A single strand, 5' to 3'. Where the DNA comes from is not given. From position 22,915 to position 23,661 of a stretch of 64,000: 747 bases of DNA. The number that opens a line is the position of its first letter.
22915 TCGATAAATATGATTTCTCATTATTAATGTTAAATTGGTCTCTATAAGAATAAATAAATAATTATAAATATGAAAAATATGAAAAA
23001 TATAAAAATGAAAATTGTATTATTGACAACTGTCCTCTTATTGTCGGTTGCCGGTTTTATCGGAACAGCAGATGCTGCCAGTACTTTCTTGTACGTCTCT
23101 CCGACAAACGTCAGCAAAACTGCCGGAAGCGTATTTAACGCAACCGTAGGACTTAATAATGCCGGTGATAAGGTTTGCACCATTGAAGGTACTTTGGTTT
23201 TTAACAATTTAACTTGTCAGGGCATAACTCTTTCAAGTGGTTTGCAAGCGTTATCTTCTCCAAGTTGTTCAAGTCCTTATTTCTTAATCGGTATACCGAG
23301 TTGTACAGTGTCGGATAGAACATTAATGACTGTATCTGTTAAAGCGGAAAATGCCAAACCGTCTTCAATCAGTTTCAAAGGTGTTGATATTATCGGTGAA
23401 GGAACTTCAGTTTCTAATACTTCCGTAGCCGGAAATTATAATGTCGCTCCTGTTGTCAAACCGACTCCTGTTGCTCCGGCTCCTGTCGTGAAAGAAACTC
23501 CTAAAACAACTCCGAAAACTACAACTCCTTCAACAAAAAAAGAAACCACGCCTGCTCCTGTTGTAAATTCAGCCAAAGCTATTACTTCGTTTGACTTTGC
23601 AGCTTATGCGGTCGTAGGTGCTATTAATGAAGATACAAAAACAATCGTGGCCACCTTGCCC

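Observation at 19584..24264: Cohesin/dockerin-like surface assembly built from a shared 88-aa Ig-like repeat, including a 1125-aa repeat protein with a Gly10 tract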

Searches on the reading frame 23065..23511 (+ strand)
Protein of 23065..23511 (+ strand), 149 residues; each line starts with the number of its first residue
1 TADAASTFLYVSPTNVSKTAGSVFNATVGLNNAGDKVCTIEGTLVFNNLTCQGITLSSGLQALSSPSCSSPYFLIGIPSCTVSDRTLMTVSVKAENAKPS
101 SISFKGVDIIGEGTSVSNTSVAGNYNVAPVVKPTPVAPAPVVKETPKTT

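Call 9: find_homologous_proteins(query=window:23065-23511:+, max_evalue=0.001)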
Query window:23065-23511:+ (149 aa): 37 proteins with E <= 0.001 among 101 candidates.
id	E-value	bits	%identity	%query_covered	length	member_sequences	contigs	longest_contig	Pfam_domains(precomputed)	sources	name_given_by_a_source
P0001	5.4e-47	177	63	85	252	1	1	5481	-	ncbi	-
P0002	2.0e-44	169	62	86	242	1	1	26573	-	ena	-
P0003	5.5e-44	167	63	91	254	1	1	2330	-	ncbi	-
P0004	1.4e-43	166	59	93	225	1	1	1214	-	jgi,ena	-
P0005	1.5e-43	166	55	99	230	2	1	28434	-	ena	-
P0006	3.3e-43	165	59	91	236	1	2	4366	-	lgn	-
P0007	3.4e-43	165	60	87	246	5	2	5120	-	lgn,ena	-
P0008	4.6e-43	164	57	97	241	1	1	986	-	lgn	-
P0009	1.9e-42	162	58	88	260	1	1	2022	-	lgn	-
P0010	2.4e-42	162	61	85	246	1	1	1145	-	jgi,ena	-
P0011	5.9e-42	161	59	86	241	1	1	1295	-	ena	-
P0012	1.0e-41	160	59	87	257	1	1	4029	-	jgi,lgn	jgi:hypothetical protein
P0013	1.4e-41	160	60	91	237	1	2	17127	-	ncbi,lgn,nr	ncbi:MAG: hypothetical protein NT155_04065 [Candidatus Staskawiczbacteria bacterium]|nr:hypothetical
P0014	1.5e-41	159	62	85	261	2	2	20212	-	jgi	-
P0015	3.2e-41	158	61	85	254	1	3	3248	-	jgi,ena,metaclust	metaclust:\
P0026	1.8e-39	153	58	89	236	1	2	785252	-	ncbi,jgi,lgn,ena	ncbi:MAG: hypothetical protein WC845_01830 [Candidatus Staskawiczbacteria bacterium]|jgi:hypothetica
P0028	3.9e-38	148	51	97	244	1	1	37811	-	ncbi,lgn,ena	-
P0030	1.6e-37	146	57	87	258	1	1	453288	-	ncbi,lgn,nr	ncbi:MAG: hypothetical protein Q8N16_02490 [bacterium]|nr:hypothetical protein [bacterium]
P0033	8.8e-36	141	54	85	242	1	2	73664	-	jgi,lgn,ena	jgi:hypothetical protein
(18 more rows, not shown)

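Call 19: predict_structure(alignment_id=A1)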
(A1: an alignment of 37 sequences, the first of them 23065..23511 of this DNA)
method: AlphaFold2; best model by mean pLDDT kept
length: 149 residues; sequences in the alignment: 37
mean_pLDDT: 92.9   pTM: 0.80
mean pLDDT of the five models: 92.9, 92.7, 91.8, 89.1, 85.2
residues with pLDDT >= 90: 123; 70-90: 22; 50-70: 1; < 50: 3
segments of 3 or more residues with pLDDT < 50: 1-3
pLDDT, mean of each block of 10 residues (from residue 1): 73 94 97 96 98 98 97 97 97 95 98 96 94 83 80
secondary structure, 60 per line:
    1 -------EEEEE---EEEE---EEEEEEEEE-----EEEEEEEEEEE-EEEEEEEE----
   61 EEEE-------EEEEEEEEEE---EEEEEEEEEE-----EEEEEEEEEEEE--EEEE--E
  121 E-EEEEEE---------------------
elements in order: E8-12 E16-19 E23-31 E37-47 E49-56 E61-64 E72-81 E85-94 E100-111 E114-117 E123-128

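Call 22: fold_search(model_id=the predicted structure, library=pdb)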
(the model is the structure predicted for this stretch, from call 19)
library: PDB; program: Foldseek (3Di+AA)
matches with E <= 10: 1998; with E <= 0.001: 21
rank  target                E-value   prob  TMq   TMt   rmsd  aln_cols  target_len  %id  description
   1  2xdh                  1.2e-08  1.00  0.62  0.67   3.6       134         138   19  Non-cellulosomal cohesin from the hyperthermophilic archaeon Archaeoglobus fulgidus (released 2010-05-26)
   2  6kgc_A                1.4e-07  1.00  0.64  0.66   3.3       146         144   13  Crystal structure of CaDoc0917(R49D)-CaCohA2 complex at pH 5.4 (released 2020-07-08)
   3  6kgf_A                1.6e-07  1.00  0.63  0.65   3.2       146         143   13  Crystal structure of CaDoc0917(R16D)-CaCohA2 complex at pH 8.2 (released 2020-07-08)
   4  6kgf_C                2.8e-07  1.00  0.64  0.65   4.2       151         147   12  Crystal structure of CaDoc0917(R16D)-CaCohA2 complex at pH 8.2 (released 2020-07-08)
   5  6kgd_A                3.0e-07  1.00  0.64  0.65   3.4       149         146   13  Crystal structure of CaDoc0917(R49D)-CaCohA2 complex at pH 8.0 (released 2020-07-08)
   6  5n5p_A                4.8e-07  1.00  0.70  0.75   2.7       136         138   12  Crystal structure of Ruminococcus flavefaciens' type III complex containing the fifth cohesin from scaffoldin B and th (released 2018-02-28)
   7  3ul4_A                8.0e-07  1.00  0.59  0.62   3.7       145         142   10  Crystal structure of Coh-OlpA(Cthe_3080)-Doc918(Cthe_0918) complex: A novel type I Cohesin-Dockerin complex from Clost (released 2012-11-28)
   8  5n5p_C                8.5e-07  1.00  0.67  0.72   3.2       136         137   12  Crystal structure of Ruminococcus flavefaciens' type III complex containing the fifth cohesin from scaffoldin B and th (released 2018-02-28)
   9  4dh2_A                1.2e-06  1.00  0.65  0.62   3.3       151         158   10  Crystal structure of Coh-OlpC(Cthe_0452)-Doc435(Cthe_0435) complex: A novel type I Cohesin-Dockerin complex from Clost (released 2012-11-28)
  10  1anu                  1.8e-06  1.00  0.56  0.59   4.1       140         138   10  COHESIN-2 DOMAIN OF THE CELLULOSOME FROM CLOSTRIDIUM THERMOCELLUM (released 1997-07-23)
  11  6kge_A                2.0e-06  1.00  0.62  0.65   3.4       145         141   13  Crystal structure of CaDoc0917(R16D)-CaCohA2 complex at pH 5.5 (released 2020-07-08)
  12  2ccl_A                2.3e-06  1.00  0.62  0.62   5.1       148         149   11  THE S45A, T46A MUTANT OF THE TYPE I COHESIN-DOCKERIN COMPLEX FROM THE CELLULOSOME OF CLOSTRIDIUM THERMOCELLUM (released 2007-02-13)
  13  5m2s_A                4.6e-06  1.00  0.65  0.68   3.4       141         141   13  R. flavefaciens' third ScaB cohesin in complex with a group 1 dockerin (released 2017-07-05)
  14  5m2o_A                7.7e-06  1.00  0.65  0.70   3.0       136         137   12  R. flavefaciens' third ScaB cohesin in complex with a group 1 dockerin (released 2017-07-05)
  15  3ghp_A                1.4e-05  1.00  0.58  0.48   9.2       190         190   15  Structure of the second type II cohesin module from the adaptor ScaA scaffoldin of Acetivibrio cellulolyticus (includi (released 2009-06-23)
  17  9ifr                  2.5e-05  1.00  0.50  0.59   4.8       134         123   11  CLIPPER domain from the Gram-negative fibrillar adhesin "B9T28_05395 (released 2025-11-26)
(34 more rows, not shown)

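Call 24: find_encoding_contigs(protein=P0026, flank=10000, max_places=2)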
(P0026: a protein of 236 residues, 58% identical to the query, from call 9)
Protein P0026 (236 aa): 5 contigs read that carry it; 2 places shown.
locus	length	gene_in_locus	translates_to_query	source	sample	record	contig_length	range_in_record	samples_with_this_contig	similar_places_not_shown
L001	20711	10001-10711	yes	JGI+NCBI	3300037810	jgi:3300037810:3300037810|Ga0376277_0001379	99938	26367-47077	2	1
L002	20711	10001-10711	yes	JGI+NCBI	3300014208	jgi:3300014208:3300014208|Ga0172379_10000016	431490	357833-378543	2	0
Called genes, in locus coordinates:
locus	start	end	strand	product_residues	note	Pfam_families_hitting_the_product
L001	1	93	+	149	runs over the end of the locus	PF01467:CTP_transf_like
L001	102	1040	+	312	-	-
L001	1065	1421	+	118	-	PF01648:ACPS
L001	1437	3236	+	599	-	PF21211:FkbH_N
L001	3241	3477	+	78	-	PF00550:PP-binding (weak)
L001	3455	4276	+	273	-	PF02522:Antibiotic_NAT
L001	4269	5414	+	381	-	PF13489:Methyltransf_23, PF08003:Methyltransf_9 (weak), PF08241:Methyltransf_11, PF08242:Methyltransf_12, PF13649:Methyltransf_25 (weak), PF13847:Methyltransf_31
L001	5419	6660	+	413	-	PF16254:DUF4910, PF09940:DUF2172, PF04389:Peptidase_M28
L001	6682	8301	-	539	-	PF02310:B12-binding, PF04055:Radical_SAM (weak)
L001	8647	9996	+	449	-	PF13243:SQHop_cyclase_C, PF13249:SQHop_cyclase_N (faint), PF00404:Dockerin_1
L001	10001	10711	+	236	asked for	-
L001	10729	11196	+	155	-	PF14478:DUF4430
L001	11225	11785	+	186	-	PF20221:DUF6580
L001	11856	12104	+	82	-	PF12728:HTH_17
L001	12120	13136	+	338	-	PF00106:adh_short (faint), PF01073:3Beta_HSD, PF01370:Epimerase, PF02719:Polysacc_synt_2, PF04321:RmlD_sub_bind, PF16363:GDP_Man_Dehyd, PF07993:NAD_binding_4 (weak), PF13460:NAD_binding_10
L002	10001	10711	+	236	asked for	-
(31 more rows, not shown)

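Call 25: find_encoding_contigs(protein=P0030, flank=10000, max_places=2)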
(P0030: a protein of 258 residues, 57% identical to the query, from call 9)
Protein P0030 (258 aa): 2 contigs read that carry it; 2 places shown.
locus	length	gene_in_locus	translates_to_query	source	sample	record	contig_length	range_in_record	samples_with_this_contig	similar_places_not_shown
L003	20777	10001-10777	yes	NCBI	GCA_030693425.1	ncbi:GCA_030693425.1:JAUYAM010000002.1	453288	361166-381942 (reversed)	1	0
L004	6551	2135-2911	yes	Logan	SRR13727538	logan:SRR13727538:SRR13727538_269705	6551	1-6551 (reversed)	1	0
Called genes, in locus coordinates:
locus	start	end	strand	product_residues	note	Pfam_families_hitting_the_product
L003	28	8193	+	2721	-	PF22148:Fervidolysin_NPro-like, PF00082:Peptidase_S8, PF05048:NosD (weak), PF13229:Beta_helix, PF05048:NosD (weak), PF16403:Bact_surface_Ig-like, PF20578:aBig_2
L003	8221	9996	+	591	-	-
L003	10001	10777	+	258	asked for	-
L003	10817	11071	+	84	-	-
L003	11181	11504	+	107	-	-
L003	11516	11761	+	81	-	PF05901:Excalibur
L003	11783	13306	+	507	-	-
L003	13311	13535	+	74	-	-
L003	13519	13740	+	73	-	-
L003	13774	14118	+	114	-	-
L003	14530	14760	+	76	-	-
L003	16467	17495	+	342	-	-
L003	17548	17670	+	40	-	-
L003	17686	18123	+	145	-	PF23477:zf_Tbcl_2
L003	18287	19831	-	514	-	-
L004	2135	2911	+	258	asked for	-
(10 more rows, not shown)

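Call 28: find_encoding_contigs(protein=P0033, flank=8000, max_places=1)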
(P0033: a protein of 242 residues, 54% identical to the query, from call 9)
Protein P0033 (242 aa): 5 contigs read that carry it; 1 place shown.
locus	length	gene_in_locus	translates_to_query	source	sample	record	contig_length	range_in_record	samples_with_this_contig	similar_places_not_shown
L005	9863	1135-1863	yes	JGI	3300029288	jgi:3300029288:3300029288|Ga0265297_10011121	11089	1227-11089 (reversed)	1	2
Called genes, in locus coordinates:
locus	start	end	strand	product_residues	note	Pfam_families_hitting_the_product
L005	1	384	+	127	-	?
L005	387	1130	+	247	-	-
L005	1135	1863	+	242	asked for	-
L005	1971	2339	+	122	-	-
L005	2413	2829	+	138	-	-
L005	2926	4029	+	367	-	PF05559:DUF763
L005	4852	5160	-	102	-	-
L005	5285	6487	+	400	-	PF22694:CtpB_N-like (weak), PF00595:PDZ, PF13180:PDZ_2, PF17820:PDZ_6, PF03572:Peptidase_S41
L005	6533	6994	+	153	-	PF01281:Ribosomal_L9_N, PF03948:Ribosomal_L9_C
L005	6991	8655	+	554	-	PF01656:CbiA (weak), PF06418:CTP_synth_N, PF00117:GATase, PF07722:Peptidase_C26 (faint)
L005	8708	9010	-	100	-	PF01016:Ribosomal_L27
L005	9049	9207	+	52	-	-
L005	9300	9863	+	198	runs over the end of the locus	PF01255:Prenyltransf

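Call 29: find_encoding_contigs(protein=P0028, flank=8000, max_places=1)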
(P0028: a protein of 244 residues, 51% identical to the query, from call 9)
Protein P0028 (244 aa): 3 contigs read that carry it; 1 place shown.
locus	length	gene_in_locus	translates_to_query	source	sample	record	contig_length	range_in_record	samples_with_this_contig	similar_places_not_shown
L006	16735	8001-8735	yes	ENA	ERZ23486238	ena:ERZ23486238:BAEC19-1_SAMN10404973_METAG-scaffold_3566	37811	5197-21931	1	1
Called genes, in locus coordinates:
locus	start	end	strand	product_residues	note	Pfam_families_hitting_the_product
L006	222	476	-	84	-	PF01541:GIY-YIG, PF10544:T5orf172 (weak)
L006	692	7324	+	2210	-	PF18676:MBG_2, PF18657:YDG (weak), PF18676:MBG_2, PF18657:YDG, PF13229:Beta_helix, PF13205:Big_5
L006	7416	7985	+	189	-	PF00404:Dockerin_1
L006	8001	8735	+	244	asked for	-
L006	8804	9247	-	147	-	PF06210:DUF1003 (weak), PF06103:DUF948 (weak), PF06009: (weak)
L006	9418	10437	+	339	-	PF18920:DUF5671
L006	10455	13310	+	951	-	PF00133:tRNA-synt_1, PF09334:tRNA-synt_1g, PF13603:tRNA-synt_1_2, PF00293:NUDIX, PF00133:tRNA-synt_1, PF08264:Anticodon_1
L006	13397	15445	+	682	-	PF13181:TPR_8 (faint), PF14559:TPR_19 (faint)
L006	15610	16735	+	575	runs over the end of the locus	PF03023:MurJ, PF01554:MatE (weak)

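Call 30: find_encoding_contigs(protein=P0005, flank=8000, max_places=1)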
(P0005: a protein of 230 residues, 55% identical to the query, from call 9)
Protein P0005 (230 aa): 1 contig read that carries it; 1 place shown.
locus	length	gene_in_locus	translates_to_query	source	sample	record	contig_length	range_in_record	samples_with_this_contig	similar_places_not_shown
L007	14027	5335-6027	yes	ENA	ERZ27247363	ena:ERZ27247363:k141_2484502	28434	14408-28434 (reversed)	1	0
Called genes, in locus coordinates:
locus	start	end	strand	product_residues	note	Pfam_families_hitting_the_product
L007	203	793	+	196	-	PF13489:Methyltransf_23, PF07021:MetW (weak), PF13847:Methyltransf_31 (weak), PF13649:Methyltransf_25, PF08241:Methyltransf_11, PF08242:Methyltransf_12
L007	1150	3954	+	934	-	PF16403:Bact_surface_Ig-like, PF02368:Big_2 (weak)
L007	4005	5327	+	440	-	PF13287:Fn3_assoc, PF13290:CHB_HEX_C_1, PF00404:Dockerin_1 (weak)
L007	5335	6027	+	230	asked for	-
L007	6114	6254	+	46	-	-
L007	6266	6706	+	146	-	PF04519:Bactofilin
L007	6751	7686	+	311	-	PF03741:TerC, PF04332:DUF475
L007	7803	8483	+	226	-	PF05552:MS_channel_1st_1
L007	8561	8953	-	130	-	-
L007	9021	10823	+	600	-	PF01411:tRNA-synt_2c, PF07973:tRNA_SAD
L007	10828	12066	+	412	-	-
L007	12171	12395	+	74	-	PF01176:eIF-1a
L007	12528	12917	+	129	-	PF00416:Ribosomal_S13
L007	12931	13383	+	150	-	PF00411:Ribosomal_S11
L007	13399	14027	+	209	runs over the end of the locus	PF00163:Ribosomal_S4, PF01479:S4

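Call 31: find_encoding_contigs(protein=P0002, flank=8000, max_places=1)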
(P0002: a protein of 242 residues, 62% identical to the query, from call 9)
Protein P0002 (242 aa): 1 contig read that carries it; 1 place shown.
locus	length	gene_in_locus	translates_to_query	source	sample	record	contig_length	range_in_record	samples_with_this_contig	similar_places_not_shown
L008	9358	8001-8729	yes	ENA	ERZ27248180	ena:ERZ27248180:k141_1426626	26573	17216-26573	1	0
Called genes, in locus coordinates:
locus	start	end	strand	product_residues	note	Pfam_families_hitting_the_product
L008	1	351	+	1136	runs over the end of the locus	-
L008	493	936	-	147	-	PF13366:PDDEXK_3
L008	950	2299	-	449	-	PF00156:Pribosyltran, PF01048:PNP_UDP_1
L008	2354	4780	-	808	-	PF04932:Wzy_C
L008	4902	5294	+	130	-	PF21956:DUF6922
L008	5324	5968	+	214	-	PF08843:AbiEii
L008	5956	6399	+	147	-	PF01467:CTP_transf_like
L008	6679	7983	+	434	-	PF13243:SQHop_cyclase_C, PF00404:Dockerin_1 (faint)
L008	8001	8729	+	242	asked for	-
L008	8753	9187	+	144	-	PF14478:DUF4430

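Call 41: search_solved_structures(query=A1, max_evalue=10, show_alignments=1)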
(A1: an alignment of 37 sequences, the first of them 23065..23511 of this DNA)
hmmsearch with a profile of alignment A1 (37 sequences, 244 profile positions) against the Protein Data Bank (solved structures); distinct sequences matched with E-value up to 10: 0.

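Call 45: find_related_loci(query=A1, collection=genome_contigs, flank=6000)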
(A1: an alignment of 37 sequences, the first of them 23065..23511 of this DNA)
Query A1 (149 aa) in genome_contigs; peptide patterns used: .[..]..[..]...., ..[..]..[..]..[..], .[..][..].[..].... (x = any residue, [..] = any of these).
65 stretches matched a pattern; 25 encode a relative of the query (tblastn E <= 1e-3); 25 distinct loci.
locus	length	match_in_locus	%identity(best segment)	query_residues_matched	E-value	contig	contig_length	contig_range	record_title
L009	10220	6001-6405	60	1-135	2e-50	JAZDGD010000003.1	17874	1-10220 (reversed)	MAG: Patescibacteria group bacterium isolate MEGAHIT-group-0.234 k141_15046572, whole genome shotgun sequence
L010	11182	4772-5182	60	1-135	3e-49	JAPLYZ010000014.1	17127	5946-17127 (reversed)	MAG: Candidatus Staskawiczbacteria bacterium isolate LacPavin_0920_WC70_MAG_39_33 LacPavin_0920_WC70_scaffold_430511, wh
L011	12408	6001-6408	56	1-138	2e-48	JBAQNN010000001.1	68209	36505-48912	MAG: Minisyncoccia bacterium isolate MFD12002_ilm_asm_bin51 k127_94474, whole genome shotgun sequence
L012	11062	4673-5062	58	1-130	3e-47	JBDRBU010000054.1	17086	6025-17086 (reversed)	MAG: Candidatus Firestonebacteria bacterium isolate MEGAHIT-group-1.147 k141_2070179, whole genome shotgun sequence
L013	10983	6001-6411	57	9-147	5e-47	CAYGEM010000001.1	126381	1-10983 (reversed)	MAG TPA_asm: uncultured Candidatus Saccharibacteria bacterium isolate ERP113451_co2_195 genome assembly, contig: NODE_22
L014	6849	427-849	55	1-141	2e-46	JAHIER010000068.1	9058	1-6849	MAG: Patescibacteria group bacterium isolate KR11_0.1_MetaG.mb.31 KR11_0.1_MetaG.mb.31_k141_1282423, whole genome shotgu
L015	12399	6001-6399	58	1-132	2e-46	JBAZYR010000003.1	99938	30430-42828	MAG: Candidatus Staskawiczbacteria bacterium isolate SO_2017_GW1_85 NODE_1379_length_99938_cov_1.408141_OW334_2017, whol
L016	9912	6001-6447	54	2-147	4e-46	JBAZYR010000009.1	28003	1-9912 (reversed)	MAG: Candidatus Staskawiczbacteria bacterium isolate SO_2017_GW1_85 NODE_7080_length_28003_cov_1.436110_OW334_2017, whol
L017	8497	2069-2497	49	3-148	2e-45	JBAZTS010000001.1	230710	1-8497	MAG: Candidatus Paceibacterota bacterium isolate SO_2017_GW1_209 NODE_420_length_230710_cov_6.382726_OW334_2017, whole g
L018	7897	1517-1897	57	4-130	5e-45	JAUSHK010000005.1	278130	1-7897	MAG: Candidatus Jorgensenbacteria bacterium isolate E14_metabat.bin.188 E14_k141_184544, whole genome shotgun sequence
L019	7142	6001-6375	58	3-127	1e-44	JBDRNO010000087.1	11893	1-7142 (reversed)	MAG: Bacteroidota bacterium isolate MEGAHIT-group-1.892 k141_9942729, whole genome shotgun sequence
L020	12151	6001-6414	56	1-135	2e-44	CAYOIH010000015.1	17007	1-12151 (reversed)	MAG TPA_asm: uncultured Candidatus Saccharibacteria bacterium isolate SRP178699_co1_594 genome assembly, contig: NODE_42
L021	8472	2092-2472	55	1-127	4e-44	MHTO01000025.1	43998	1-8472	MAG: Candidatus Wildermuthbacteria bacterium GWA2_46_15 gwa2_scaffold_6959, whole genome shotgun sequence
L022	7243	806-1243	50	1-149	6e-44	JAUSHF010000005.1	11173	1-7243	MAG: bacterium isolate E14_metabat.bin.175 E14_k141_479602, whole genome shotgun sequence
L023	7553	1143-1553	52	9-148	1e-43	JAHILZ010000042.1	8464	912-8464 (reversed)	MAG: Patescibacteria group bacterium isolate KR13_N2.mb.46 KR13_N2.mb.46_k141_151559, whole genome shotgun sequence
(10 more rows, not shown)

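Call 62: search_protein_representatives(alignment_id=A1)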
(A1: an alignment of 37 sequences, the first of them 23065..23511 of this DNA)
Query: 37 sequences, 244 profile positions. Proteins with E-value up to 0.001 (for the whole library): 723; up to 1e-10: 244; up to 1e-30: 191. The best 150 are listed.
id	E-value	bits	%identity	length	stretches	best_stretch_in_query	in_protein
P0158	4.5e-101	353.8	-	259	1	1-243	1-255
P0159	9.1e-98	343.0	-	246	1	1-241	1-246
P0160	4.7e-95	334.1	-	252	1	1-241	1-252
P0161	4.5e-91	321.1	-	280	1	1-241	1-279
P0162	6.8e-90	317.2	-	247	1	1-242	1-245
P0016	3.8e-82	291.8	-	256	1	9-243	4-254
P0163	2.3e-79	282.8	-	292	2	1-155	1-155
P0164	2.5e-79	282.6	-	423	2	1-197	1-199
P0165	5.0e-78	278.4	-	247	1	1-240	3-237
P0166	2.8e-77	275.9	-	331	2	1-212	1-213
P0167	7.0e-75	268.1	-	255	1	1-237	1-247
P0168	6.1e-74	265.0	-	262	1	4-242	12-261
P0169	1.4e-73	263.8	-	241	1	1-243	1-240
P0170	7.9e-71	254.8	-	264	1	1-241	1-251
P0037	1.3e-70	254.1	-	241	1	1-238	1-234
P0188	1.4e-62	227.8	-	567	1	18-230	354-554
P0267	1.7e-47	178.4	-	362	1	1-154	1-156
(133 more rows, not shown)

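Call 63: search_protein_families(library=pfam, alignment_id=A1, max_evalue=10)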
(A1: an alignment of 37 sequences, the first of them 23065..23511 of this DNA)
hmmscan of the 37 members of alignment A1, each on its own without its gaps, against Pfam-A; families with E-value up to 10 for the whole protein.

A. member 1, window:23065-23511:+ (149 aa): 1 family
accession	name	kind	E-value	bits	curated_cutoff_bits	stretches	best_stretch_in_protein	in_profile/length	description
PF00963.24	Cohesin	-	0.025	15.2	24.1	1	11-49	3-42/139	Cohesin domain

B. families by the number of members that match (of 37 scanned): 57 families (the first 25 are shown)
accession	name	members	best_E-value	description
PF02009.21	RIFIN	8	0.0001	Rifin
PF06024.17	Orf78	8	0.00073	Orf78 (ac78)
PF12669.12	FeoB_associated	8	0.0027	FeoB-associated Cys-rich membrane protein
PF05887.16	Trypan_PARP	6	0.0015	Procyclic acidic repetitive protein (PARP)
PF14283.11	CD1107-like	4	0.013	Mobile element protein CD1107-like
PF17410.7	Stevor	4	0.039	Subtelomeric Variable Open Reading frame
PF17870.6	Insulin_TMD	3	0.011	Insulin receptor trans-membrane segment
PF17359.7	DUF5385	3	0.18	Family of unknown function (DUF5385)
PF13800.11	Sigma_reg_N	3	4.6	Sigma factor regulator N-terminal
PF11346.13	DUF3149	2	0.0052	Protein of unknown function (DUF3149)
PF20130.4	DUF6520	2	0.0099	Family of unknown function (DUF6520)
PF05961.16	Chordopox_A13L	2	0.017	Chordopoxvirus A13L protein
PF12679.13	ABC2_membrane_2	2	0.022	ABC-2 family transporter protein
PF00963.24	Cohesin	2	0.025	Cohesin domain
PF02687.27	FtsX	2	0.029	FtsX-like permease C-terminal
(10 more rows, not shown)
